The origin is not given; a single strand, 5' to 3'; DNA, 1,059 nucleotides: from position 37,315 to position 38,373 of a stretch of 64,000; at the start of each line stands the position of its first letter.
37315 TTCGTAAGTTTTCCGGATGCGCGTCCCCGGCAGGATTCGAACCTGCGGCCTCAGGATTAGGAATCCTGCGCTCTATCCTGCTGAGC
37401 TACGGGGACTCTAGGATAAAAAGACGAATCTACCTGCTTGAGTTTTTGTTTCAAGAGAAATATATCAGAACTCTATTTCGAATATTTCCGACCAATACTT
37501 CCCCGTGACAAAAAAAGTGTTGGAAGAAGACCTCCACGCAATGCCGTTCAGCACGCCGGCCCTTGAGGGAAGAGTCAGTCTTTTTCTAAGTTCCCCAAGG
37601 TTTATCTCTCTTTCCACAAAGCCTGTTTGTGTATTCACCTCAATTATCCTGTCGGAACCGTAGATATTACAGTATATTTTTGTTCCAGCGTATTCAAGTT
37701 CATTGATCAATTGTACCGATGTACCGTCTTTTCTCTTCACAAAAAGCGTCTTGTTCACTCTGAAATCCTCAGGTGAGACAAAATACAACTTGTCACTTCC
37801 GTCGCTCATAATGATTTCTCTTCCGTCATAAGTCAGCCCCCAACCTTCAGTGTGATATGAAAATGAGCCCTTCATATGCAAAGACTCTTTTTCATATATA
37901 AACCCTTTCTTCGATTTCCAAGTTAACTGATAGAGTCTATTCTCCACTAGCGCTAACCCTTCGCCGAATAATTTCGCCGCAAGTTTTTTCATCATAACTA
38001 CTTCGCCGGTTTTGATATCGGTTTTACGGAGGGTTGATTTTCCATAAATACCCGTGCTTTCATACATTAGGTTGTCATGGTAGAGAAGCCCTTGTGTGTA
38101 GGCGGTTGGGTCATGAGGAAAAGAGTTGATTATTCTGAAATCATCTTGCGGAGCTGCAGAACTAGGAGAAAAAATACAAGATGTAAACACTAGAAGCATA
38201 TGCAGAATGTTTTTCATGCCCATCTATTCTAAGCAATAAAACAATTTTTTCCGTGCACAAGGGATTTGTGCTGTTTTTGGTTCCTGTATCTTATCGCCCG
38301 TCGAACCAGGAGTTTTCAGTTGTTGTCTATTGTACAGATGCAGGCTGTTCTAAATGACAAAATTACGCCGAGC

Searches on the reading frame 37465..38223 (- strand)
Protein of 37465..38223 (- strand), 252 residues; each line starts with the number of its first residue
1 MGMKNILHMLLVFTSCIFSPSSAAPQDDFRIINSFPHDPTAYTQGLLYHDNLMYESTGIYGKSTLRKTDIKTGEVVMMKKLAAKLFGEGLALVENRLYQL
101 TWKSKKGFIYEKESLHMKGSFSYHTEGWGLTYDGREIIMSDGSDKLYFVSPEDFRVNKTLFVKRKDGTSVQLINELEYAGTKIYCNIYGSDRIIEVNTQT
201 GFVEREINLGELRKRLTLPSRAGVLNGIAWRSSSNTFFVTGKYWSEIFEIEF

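Call 36: search_protein_families(library=pfam, proteins=[window:37465-38223:-])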
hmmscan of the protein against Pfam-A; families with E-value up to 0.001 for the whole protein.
window:37465-38223:- (252 aa): 1 family
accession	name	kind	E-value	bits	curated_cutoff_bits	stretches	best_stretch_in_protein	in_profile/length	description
PF05096.18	Glu_cyclase_2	-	1.1e-85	287.6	22.3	1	21-252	19-249/249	Glutamine cyclotransferase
